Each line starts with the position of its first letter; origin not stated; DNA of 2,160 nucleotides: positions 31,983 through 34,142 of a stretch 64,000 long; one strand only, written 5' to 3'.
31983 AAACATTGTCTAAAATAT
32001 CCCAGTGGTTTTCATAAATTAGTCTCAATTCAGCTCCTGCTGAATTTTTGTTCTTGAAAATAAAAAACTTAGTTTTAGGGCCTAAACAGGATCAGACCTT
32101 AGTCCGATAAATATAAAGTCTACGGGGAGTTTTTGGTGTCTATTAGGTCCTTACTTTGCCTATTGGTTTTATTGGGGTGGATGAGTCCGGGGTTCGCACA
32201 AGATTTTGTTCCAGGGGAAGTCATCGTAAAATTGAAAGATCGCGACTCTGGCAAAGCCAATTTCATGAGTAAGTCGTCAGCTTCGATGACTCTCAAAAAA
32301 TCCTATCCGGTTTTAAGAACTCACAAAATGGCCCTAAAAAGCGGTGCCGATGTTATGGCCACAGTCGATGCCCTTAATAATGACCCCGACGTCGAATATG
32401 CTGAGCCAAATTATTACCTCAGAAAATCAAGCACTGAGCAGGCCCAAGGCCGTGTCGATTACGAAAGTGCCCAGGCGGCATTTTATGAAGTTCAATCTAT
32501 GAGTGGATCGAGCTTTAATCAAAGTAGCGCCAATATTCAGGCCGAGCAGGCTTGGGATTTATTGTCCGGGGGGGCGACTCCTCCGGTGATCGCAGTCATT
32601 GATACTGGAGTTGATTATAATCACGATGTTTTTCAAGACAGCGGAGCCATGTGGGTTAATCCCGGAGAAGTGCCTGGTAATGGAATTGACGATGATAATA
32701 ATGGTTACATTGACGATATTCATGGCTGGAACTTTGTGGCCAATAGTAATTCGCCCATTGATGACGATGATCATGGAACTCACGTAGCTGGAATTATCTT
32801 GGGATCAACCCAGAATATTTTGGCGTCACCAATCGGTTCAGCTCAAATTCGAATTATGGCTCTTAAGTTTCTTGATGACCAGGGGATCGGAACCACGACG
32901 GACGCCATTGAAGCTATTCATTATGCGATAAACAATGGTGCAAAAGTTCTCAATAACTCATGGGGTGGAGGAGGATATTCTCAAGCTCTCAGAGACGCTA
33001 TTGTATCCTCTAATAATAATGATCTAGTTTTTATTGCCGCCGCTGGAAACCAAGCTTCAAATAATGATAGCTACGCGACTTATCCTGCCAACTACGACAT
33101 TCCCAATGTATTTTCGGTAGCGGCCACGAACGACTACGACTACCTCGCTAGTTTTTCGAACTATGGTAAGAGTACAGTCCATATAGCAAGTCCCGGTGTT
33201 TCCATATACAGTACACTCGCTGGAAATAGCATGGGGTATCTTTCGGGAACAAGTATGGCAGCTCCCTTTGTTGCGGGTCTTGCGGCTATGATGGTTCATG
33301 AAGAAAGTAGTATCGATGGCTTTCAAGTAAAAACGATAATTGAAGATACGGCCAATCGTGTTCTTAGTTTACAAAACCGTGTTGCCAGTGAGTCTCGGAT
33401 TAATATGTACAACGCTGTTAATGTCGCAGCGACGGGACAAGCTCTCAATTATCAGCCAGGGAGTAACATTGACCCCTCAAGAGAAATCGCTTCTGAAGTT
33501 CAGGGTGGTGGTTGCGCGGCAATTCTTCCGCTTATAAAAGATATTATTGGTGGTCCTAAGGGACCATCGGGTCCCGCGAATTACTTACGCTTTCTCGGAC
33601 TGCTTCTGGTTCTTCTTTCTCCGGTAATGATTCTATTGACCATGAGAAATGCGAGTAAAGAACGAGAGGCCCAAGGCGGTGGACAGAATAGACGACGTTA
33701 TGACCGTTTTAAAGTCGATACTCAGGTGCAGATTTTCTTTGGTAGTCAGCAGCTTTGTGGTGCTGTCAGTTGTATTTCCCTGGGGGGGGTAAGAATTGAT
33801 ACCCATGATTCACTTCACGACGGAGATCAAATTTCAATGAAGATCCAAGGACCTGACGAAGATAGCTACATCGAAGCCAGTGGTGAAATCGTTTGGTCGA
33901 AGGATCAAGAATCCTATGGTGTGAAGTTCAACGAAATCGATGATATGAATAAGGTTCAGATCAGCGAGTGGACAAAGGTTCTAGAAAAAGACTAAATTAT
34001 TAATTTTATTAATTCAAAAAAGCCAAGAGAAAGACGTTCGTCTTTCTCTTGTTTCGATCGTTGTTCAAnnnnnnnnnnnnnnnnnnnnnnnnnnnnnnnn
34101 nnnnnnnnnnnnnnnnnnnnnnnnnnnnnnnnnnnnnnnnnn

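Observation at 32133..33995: Extracytoplasmic subtilase linked through a sorting-signal-like TM helix to a cytoplasmic PilZ domain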

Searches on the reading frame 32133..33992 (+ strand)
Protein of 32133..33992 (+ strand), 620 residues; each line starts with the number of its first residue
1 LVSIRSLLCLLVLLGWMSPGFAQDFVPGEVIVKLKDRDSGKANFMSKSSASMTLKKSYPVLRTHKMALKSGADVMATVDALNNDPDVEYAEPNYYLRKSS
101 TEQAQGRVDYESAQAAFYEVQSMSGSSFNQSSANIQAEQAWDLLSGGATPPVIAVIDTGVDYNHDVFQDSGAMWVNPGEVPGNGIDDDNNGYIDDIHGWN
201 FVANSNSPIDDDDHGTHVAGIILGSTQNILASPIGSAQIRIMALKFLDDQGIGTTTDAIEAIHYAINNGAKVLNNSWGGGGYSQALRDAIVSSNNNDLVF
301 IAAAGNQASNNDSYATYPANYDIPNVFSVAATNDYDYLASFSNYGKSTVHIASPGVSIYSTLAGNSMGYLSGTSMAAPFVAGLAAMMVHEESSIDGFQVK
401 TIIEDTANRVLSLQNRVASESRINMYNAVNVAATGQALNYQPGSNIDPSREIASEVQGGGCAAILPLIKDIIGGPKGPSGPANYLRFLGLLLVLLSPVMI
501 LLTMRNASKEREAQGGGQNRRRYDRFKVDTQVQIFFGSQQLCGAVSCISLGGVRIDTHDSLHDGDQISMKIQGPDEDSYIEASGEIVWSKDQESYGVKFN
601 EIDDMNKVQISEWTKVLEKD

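Call 3: search_protein_families(library=pfam, proteins=[window:32133-33992:+], max_evalue=1)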
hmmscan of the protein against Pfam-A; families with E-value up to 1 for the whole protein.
window:32133-33992:+ (620 aa): 3 families
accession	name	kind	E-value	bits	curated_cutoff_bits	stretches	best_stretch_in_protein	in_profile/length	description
PF00082.27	Peptidase_S8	-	4.5e-50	171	21.8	1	151-409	4-275/288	Subtilase family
PF07238.19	PilZ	-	5.7e-15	55.9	22.5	1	519-612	1-98/102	PilZ domain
PF22148.1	Fervidolysin_NPro-like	-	3.9e-12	46.8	21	1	22-93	12-81/81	Fervidolysin N-terminal prodomain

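Call 4: search_protein_families(library=ncbifam, proteins=[window:32133-33992:+], max_evalue=1)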
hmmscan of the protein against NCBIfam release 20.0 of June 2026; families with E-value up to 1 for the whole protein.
window:32133-33992:+ (620 aa): 10 families
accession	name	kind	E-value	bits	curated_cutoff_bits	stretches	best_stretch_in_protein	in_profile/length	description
TIGR03921.1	T7SS_mycosin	equivalog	4.8e-33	114.7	278.75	2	197-434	35-290/353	type VII secretion-associated serine protease mycosin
NF033595.1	denti_PrtP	equivalog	5.3e-24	84.8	300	2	293-434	362-507/606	dentilisin complex serine proteinase subunit PrtP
TIGR03895.1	protease_PatA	subfamily_domain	3.3e-18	65.8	421.05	1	214-450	1-240/606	PatA/PatG family cyanobactin maturation protease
NF049966.1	QH_SP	equivalog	8.2e-10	38.4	165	1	209-407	37-211/219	subtilisin-like serine protease QhpE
TIGR02266.1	gmx_TIGR02266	paralog_domain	1.5e-07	31.5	68.7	1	529-611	5-92/96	TIGR02266 family protein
NF040809.1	germ_prot_CspBA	exception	2.6e-07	28.7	1250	2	350-388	435-473/1099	bifunctional germination protease/germinant receptor pseudoprotease CspBA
NF042956.1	IteS_antiphage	equivalog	4.4e-07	28.5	900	2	208-319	287-404/747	S8 family anti-phage peptidase IteS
NF040553.1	SGO_0316_fam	subfamily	0.00017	19.3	1400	2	151-310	288-467/1486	SGO_0316/SGO_0317 family LPXTG-anchored serine peptidase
NF051851.1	AtpSerPepEprS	equivalog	0.0016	16.5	1700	1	340-402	269-332/988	autotransporter serine peptidase EprS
NF010574.0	PRK13967.1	equivalog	0.043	13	687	1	128-184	261-317/322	ribonucleotide-diphosphate reductase subunit beta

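Call 6: find_homologous_proteins(query=window:32133-33992:+, max_evalue=0.00001)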
Query window:32133-33992:+ (620 aa): 7958 proteins with E <= 0.00001 among 8000 candidates; the best 120 are listed.
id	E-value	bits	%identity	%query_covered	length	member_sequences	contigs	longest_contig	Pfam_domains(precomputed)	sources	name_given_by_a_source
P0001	0.0e+0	1385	100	100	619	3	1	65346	PF07238.20,PF22148.2,PF00082.28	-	-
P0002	0.0e+0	1238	89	100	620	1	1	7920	PF07238.20,PF22148.2,PF00082.28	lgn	-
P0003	4.4e-266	902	68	97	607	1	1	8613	PF07238.20,PF22148.2,PF00082.28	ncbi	-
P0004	1.6e-184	633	49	99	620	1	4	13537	PF07238.20,PF22148.2,PF00082.28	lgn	-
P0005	4.9e-180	618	49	100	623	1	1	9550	PF07238.20,PF22148.2,PF00082.28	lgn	-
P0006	7.1e-179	614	50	96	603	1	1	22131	PF07238.20,PF22148.2,PF00082.28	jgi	jgi:hypothetical protein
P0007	1.2e-178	614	49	99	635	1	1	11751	PF07238.20,PF22148.2,PF00082.28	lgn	-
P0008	8.4e-178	611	50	99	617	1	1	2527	PF07238.20,PF22148.2,PF00082.28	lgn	-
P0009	2.5e-177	609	49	99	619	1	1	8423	PF07238.20,PF22148.2,PF00082.28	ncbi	-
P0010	1.8e-176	606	50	99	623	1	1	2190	PF07238.20,PF22148.2,PF00082.28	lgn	-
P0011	2.1e-176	606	48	99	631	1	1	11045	PF07238.20,PF22148.2,PF00082.28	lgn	-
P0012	1.0e-175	604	48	99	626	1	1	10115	PF07238.20,PF22148.2,PF00082.28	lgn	-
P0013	1.2e-175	604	48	99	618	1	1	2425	PF07238.20,PF22148.2,PF00082.28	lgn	-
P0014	1.3e-175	604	49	96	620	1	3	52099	PF07238.20,PF22148.2,PF00082.28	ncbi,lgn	-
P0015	2.3e-175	603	49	100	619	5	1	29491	PF07238.20,PF22148.2,PF00082.28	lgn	-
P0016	4.4e-175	602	48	96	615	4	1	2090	PF07238.20,PF22148.2,PF00082.28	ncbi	ncbi:MAG: serine protease, partial [Proteobacteria bacterium]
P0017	5.7e-175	602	48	99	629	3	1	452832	PF07238.20,PF22148.2,PF00082.28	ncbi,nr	ncbi:MAG: S8 family serine peptidase [Bdellovibrionaceae bacterium]|nr:S8 family serine peptidase [P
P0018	1.3e-174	600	47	99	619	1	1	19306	PF07238.20,PF22148.2,PF00082.28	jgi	jgi:subtilisin family serine protease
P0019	1.4e-174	600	48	99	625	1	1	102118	PF07238.20,PF22148.2,PF00082.28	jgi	jgi:subtilisin family serine protease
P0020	2.0e-174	600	48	97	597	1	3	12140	PF07238.20,PF22148.2,PF00082.28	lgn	-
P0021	2.3e-174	600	47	99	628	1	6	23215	PF07238.20,PF22148.2,PF00082.28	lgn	-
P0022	3.6e-174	599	49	96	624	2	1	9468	PF07238.20,PF22148.2,PF00082.28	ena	-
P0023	5.5e-174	598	50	99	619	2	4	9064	PF07238.20,PF22148.2,PF00082.28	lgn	-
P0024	9.3e-174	598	49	97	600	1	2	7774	PF07238.20,PF22148.2,PF00082.28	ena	-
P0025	1.0e-173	597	49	97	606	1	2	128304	PF07238.20,PF22148.2,PF00082.28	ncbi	-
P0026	1.8e-173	597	50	96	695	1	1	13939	PF07238.20,PF22148.2,PF00082.28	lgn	-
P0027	2.1e-173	596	49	99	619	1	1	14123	PF07238.20,PF22148.2,PF00082.28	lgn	-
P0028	2.2e-173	596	48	96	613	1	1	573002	PF07238.20,PF22148.2,PF00082.28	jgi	jgi:hypothetical protein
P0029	3.1e-173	596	48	100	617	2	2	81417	PF07238.20,PF22148.2,PF00082.28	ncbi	-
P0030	9.4e-173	594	49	99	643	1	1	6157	PF07238.20,PF22148.2,PF00082.28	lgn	-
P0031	9.7e-173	594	47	99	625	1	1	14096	PF07238.20,PF22148.2,PF00082.28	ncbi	-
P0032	1.6e-172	593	49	99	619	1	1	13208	PF07238.20,PF22148.2,PF00082.28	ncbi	-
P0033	1.9e-172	593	47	100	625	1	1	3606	PF07238.20,PF22148.2,PF00082.28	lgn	-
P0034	2.0e-172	593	48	99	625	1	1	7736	PF07238.20,PF22148.2,PF00082.28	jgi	-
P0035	2.0e-172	593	49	99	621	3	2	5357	PF07238.20,PF22148.2,PF00082.28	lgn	-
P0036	2.6e-172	593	47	99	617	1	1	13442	PF07238.20,PF22148.2,PF00082.28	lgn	-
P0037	3.1e-172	592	47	96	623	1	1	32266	PF07238.20,PF22148.2,PF00082.28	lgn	-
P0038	4.5e-172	592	47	96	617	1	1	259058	PF07238.20,PF22148.2,PF00082.28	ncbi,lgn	-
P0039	4.7e-172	592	47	96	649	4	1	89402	PF07238.20,PF22148.2,PF00082.28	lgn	-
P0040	5.5e-172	592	49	97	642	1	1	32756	PF07238.20,PF22148.2,PF00082.28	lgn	-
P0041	5.9e-172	592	48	99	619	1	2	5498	PF07238.20,PF22148.2,PF00082.28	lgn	-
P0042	6.2e-172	591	47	100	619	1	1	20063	PF07238.20,PF22148.2,PF00082.28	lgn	-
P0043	8.1e-172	591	48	99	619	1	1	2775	PF07238.20,PF22148.2,PF00082.28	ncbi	ncbi:MAG: S8 family serine peptidase [Pseudomonadota bacterium]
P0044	1.0e-171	591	47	100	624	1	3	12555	PF07238.20,PF22148.2,PF00082.28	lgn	-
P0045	1.1e-171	591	47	100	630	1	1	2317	PF07238.20,PF22148.2,PF00082.28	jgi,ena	-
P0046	2.4e-171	590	48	99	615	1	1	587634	PF07238.20,PF22148.2,PF00082.28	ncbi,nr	ncbi:MAG: S8 family serine peptidase [Bdellovibrionales bacterium]|nr:S8 family serine peptidase [Bd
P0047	3.7e-171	589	48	99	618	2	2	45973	PF07238.20,PF22148.2,PF00082.28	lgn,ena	-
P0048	4.7e-171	589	48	99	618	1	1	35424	PF07238.20,PF22148.2,PF00082.28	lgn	-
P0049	5.2e-171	588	50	96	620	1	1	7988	PF07238.20,PF22148.2,PF00082.28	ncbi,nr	ncbi:MAG: S8 family serine peptidase [Bdellovibrionaceae bacterium]|nr:S8 family serine peptidase [P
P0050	5.2e-171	588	50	96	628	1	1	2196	PF07238.20,PF22148.2,PF00082.28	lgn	-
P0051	6.6e-171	588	47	97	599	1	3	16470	PF07238.20,PF22148.2,PF00082.28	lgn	-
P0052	9.7e-171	588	49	97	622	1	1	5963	PF07238.20,PF22148.2,PF00082.28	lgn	-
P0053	1.0e-170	587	47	100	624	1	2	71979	PF07238.20,PF22148.2,PF00082.28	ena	-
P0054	1.5e-170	587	49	96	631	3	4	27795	PF07238.20,PF22148.2,PF00082.28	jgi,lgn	-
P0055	1.9e-170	587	48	100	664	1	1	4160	PF07238.20,PF22148.2,PF00082.28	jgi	jgi:subtilisin family serine protease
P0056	3.1e-170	586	47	100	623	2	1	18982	PF07238.20,PF22148.2,PF00082.28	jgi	jgi:hypothetical protein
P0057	3.1e-170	586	47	100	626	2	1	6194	PF07238.20,PF22148.2,PF00082.28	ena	-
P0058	3.1e-170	586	47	99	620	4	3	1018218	PF07238.20,PF22148.2,PF00082.28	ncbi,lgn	-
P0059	3.9e-170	586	46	100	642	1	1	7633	PF07238.20,PF22148.2,PF00082.28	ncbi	-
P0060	4.1e-170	585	48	96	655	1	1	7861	PF07238.20,PF22148.2,PF00082.28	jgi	jgi:subtilisin family serine protease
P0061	4.2e-170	585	47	100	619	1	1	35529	PF07238.20,PF22148.2,PF00082.28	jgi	jgi:hypothetical protein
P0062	7.4e-170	585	48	98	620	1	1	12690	PF07238.20,PF22148.2,PF00082.28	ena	-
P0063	1.5e-169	584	46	100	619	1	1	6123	PF07238.20,PF22148.2,PF00082.28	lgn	-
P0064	2.6e-169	583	47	96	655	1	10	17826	PF07238.20,PF22148.2,PF00082.28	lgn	-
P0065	5.9e-169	582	46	100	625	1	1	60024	PF07238.20,PF22148.2,PF00082.28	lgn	-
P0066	6.8e-169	581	48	99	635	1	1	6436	PF07238.20,PF22148.2,PF00082.28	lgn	-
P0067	8.3e-169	581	49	96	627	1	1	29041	PF07238.20,PF22148.2,PF00082.28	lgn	-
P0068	1.3e-168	581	48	96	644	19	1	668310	PF07238.20,PF22148.2,PF00082.28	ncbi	-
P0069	1.6e-168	580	48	100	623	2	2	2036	PF07238.20,PF22148.2,PF00082.28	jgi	-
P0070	1.8e-168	580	47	96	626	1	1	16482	PF07238.20,PF22148.2,PF00082.28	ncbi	-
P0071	2.5e-168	580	48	96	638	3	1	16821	PF07238.20,PF22148.2,PF00082.28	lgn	-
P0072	3.7e-168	579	48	97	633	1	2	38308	PF07238.20,PF22148.2,PF00082.28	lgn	-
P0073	3.8e-168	579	48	96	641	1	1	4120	PF07238.20,PF22148.2,PF00082.28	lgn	-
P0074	5.3e-168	578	48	99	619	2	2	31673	PF07238.20,PF22148.2,PF00082.28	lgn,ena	-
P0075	6.3e-168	578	49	97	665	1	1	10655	PF07238.20,PF22148.2,PF00082.28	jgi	-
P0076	6.9e-168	578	46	96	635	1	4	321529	PF07238.20,PF22148.2,PF00082.28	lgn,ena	-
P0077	9.7e-168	578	45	99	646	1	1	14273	PF07238.20,PF22148.2,PF00082.28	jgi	jgi:subtilisin family serine protease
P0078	1.0e-167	578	46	99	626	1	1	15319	PF07238.20,PF22148.2,PF00082.28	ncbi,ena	-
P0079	1.1e-167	577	46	99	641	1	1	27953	PF07238.20,PF22148.2,PF00082.28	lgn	-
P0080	1.1e-167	577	47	99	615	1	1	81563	PF07238.20,PF22148.2,PF00082.28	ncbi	-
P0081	1.4e-167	577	48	95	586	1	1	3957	PF07238.20,PF00082.28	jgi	-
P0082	1.4e-167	577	49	96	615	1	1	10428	PF07238.20,PF22148.2,PF00082.28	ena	-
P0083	2.0e-167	577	47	96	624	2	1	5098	PF07238.20,PF22148.2,PF00082.28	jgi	-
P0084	2.1e-167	577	46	99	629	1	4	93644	PF07238.20,PF22148.2,PF00082.28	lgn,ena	-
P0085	2.9e-167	576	47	99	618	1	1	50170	PF07238.20,PF22148.2,PF00082.28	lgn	-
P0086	3.0e-167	576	47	100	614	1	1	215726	PF07238.20,PF22148.2,PF00082.28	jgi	jgi:subtilisin family serine protease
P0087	4.9e-167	575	46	99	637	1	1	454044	PF07238.20,PF22148.2,PF00082.28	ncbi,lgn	ncbi:hypothetical protein BH10BDE1_BH10BDE1_07700 [soil metagenome]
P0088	5.6e-167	575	48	92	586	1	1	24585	PF07238.20,PF22148.2,PF00082.28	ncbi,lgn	-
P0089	7.2e-167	575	46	100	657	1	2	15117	PF07238.20,PF22148.2,PF00082.28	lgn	-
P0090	1.7e-166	574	47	100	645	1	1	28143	PF07238.20,PF22148.2,PF00082.28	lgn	-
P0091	1.9e-166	573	48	99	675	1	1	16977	PF07238.20,PF22148.2,PF00082.28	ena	-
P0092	1.9e-166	573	47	96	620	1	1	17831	PF07238.20,PF22148.2,PF00082.28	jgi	jgi:subtilisin family serine protease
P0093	6.0e-166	572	47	96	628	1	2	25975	PF07238.20,PF22148.2,PF00082.28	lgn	-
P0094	7.6e-166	571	47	100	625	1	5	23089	PF07238.20,PF22148.2,PF00082.28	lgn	-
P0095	8.3e-166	571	48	99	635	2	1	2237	PF07238.20,PF22148.2,PF00082.28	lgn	-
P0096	1.4e-165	571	46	96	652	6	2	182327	PF07238.20,PF22148.2,PF00082.28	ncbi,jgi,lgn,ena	jgi:subtilisin family serine protease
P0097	1.5e-165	570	48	97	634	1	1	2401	PF07238.20,PF22148.2,PF00082.28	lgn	-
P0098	2.2e-165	570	46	99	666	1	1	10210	PF07238.20,PF22148.2,PF00082.28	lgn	-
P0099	3.1e-165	569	46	100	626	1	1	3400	PF07238.20,PF22148.2,PF00082.28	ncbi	-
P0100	4.4e-165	569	46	99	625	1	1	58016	PF07238.20,PF22148.2,PF00082.28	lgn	-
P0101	4.6e-165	569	49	92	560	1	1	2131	PF07238.20,PF22148.2,PF00082.28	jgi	-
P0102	7.4e-165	568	47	96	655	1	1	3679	PF07238.20,PF22148.2,PF00082.28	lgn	-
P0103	8.6e-165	568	47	99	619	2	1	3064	PF07238.20,PF22148.2,PF00082.28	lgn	-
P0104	8.7e-165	568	46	96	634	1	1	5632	PF07238.20,PF22148.2,PF00082.28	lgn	-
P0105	1.2e-164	567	47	99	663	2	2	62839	PF07238.20,PF22148.2,PF00082.28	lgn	-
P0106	1.2e-164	567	47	99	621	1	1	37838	PF07238.20,PF22148.2,PF00082.28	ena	-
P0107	1.3e-164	567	47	96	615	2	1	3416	PF07238.20,PF22148.2,PF00082.28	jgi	jgi:subtilisin family serine protease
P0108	1.5e-164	567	47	96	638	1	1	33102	PF07238.20,PF22148.2,PF00082.28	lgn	-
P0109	1.8e-164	567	45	99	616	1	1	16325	PF07238.20,PF22148.2,PF00082.28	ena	-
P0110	2.5e-164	566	46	96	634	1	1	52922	PF07238.20,PF22148.2,PF00082.28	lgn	-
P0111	3.8e-164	566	45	99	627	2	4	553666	PF07238.20,PF22148.2,PF00082.28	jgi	jgi:subtilisin family serine protease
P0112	4.0e-164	566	47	98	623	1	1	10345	PF07238.20,PF22148.2,PF00082.28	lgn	-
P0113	4.3e-164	566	46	99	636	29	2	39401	PF07238.20,PF22148.2,PF00082.28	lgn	-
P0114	4.5e-164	566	47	96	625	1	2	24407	PF07238.20,PF22148.2,PF00082.28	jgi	jgi:hypothetical protein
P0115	1.0e-163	564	46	99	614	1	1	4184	PF07238.20,PF22148.2,PF00082.28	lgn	-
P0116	1.6e-163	564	45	96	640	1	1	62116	PF07238.20,PF22148.2,PF00082.28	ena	-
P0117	2.4e-163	563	44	99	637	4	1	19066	PF07238.20,PF22148.2,PF00082.28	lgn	-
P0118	2.6e-163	563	47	96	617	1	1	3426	PF07238.20,PF22148.2,PF00082.28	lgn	-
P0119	3.4e-163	563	45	99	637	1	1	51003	PF07238.20,PF22148.2,PF00082.28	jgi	jgi:subtilisin family serine protease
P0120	7.7e-163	561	47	100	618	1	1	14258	PF07238.20,PF22148.2,PF00082.28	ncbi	ncbi:MAG: S8 family serine peptidase [Bdellovibrionota bacterium]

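Call 9: find_related_loci(query=A1, collection=genome_contigs, flank=8000)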
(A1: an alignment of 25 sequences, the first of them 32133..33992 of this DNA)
Query A1 (620 aa) in genome_contigs; peptide patterns used: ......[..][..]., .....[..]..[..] (x = any residue, [..] = any of these).
600 stretches matched a pattern (row limit reached: there are more); 549 encode a relative of the query (tblastn E <= 1e-3); the best 80 are kept; 80 distinct loci.
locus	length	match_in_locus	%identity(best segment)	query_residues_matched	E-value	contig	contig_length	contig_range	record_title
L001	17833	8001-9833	42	3-619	7e-150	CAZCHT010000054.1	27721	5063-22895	MAG TPA_asm: uncultured Bdellovibrio sp. isolate SRP107338_co1_318 genome assembly, contig: NODE_1387_length_27721_cov_6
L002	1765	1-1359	47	153-619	8e-132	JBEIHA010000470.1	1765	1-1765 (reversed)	MAG: Pseudobdellovibrionaceae bacterium isolate Sample-102-S76-bin-178 Sample_102_S76-bin_178-k141_1035483, whole genome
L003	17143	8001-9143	44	78-473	7e-85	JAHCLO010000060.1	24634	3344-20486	MAG: Verrucomicrobiia bacterium isolate TGS_VER2 VER2_60, whole genome shotgun sequence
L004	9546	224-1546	38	24-455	7e-84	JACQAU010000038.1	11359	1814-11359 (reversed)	MAG: Deltaproteobacteria bacterium isolate NC_groundwater_924_Pr1_S-0.2um_37_11 Montesol18-Sp2_coassembly_scaffold_14391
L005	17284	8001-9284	40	12-430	1e-80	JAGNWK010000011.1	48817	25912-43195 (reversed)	MAG: Oligoflexales bacterium isolate Go_Eff_bin_111 Go_Eff_1046_length_48817_cov_4.712898, whole genome shotgun sequence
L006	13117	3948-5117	37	25-426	1e-79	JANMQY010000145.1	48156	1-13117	MAG: Candidatus Eisenbacteria bacterium isolate OTE_51_metabat_109 OTE_51_k141_945690, whole genome shotgun sequence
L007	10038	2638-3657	45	89-435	1e-77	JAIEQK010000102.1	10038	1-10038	MAG: Gammaproteobacteria bacterium isolate co.spades.DASTOOL.2.5kb_146 c_000000426630, whole genome shotgun sequence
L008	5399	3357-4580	38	7-425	2e-75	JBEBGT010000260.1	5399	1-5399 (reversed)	MAG: Candidatus Eisenbacteria bacterium isolate ATF_3 NODE_10713_length_5399_cov_2.967925, whole genome shotgun sequence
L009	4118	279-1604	37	25-452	3e-75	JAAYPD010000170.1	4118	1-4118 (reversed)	MAG: Methanomicrobiales archaeon isolate AS22ysBPME_16 106374_AS22, whole genome shotgun sequence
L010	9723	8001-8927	44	110-434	1e-74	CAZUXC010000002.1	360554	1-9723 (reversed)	MAG TPA_asm: uncultured Methanospirillum sp. isolate SRP302447_co4_352 genome assembly, contig: NODE_76_length_360554_co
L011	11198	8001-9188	41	21-430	1e-74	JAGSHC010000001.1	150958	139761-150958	MAG: Deltaproteobacteria bacterium isolate GY13CH_bin.27 k141_170009_length_150958_cov_20.5150, whole genome shotgun seq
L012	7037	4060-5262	38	81-525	3e-74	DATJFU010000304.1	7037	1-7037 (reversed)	MAG TPA_asm: Bdellovibrionota bacterium isolate SMAG_U15468 k141_13481305, whole genome shotgun sequence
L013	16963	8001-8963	41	87-429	1e-73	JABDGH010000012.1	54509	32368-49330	MAG: Verrucomicrobia bacterium isolate BWOrgHeat_Nextera44_MAG1 3300021006.a:Ga0206928_1018, whole genome shotgun sequen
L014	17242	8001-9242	41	29-448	2e-71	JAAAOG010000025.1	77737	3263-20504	MAG: Alphaproteobacteria bacterium isolate GSL.Bin18 NODE_75_length_77737_cov_0.644983, whole genome shotgun sequence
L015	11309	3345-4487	40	65-455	4e-71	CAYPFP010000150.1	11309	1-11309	MAG TPA_asm: uncultured Planctomycetota bacterium isolate SRP257756_co1_239 genome assembly, contig: NODE_5207_length_11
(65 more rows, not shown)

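Call 37: predict_structure(alignment_id=A4)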
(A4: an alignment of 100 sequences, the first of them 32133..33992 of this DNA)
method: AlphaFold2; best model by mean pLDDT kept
length: 620 residues; sequences in the alignment: 100
mean_pLDDT: 84.8   pTM: 0.73
mean pLDDT of the five models: 84.8, 84.5, 83.9, 83.0, 82.1
residues with pLDDT >= 90: 327; 70-90: 214; 50-70: 46; < 50: 33
segments of 3 or more residues with pLDDT < 50: 443-463, 514-520
pLDDT, mean of each block of 10 residues (from residue 1): 77 72 86 87 88 93 96 96 96 89 89 92 83 91 95 96 98 98 96 97 96 94 97 96 96 95 97 87 93 93 87 88 92 89 92 90 95 86 98 93 94 93 95 85 40 32 52 58 72 75 69 46 74 81 80 74 80 82 78 72 79 79
secondary structure, 60 per line:
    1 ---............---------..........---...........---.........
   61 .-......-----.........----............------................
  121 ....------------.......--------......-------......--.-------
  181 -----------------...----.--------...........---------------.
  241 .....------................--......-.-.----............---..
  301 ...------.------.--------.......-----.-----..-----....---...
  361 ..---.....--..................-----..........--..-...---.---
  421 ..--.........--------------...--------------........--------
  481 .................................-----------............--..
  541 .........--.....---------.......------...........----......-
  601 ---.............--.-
elements in order: H4-15 E25-34 H38-48 E52-58 E63-68 H74-82 E87-98 E105-109 H110-124 H137-143 E152-157 H165-170 E198-200 H214-224 E240-245 E252-254 H255-267 E270-275 H284-295 E299-303 E326-332 E351-354 E358-362 E366-370 H373-390 H396-405 H425-433 H465-472 H481-513 E525-536 E539-549 E552-556 E566-572 E579-589 E594-599 H604-616
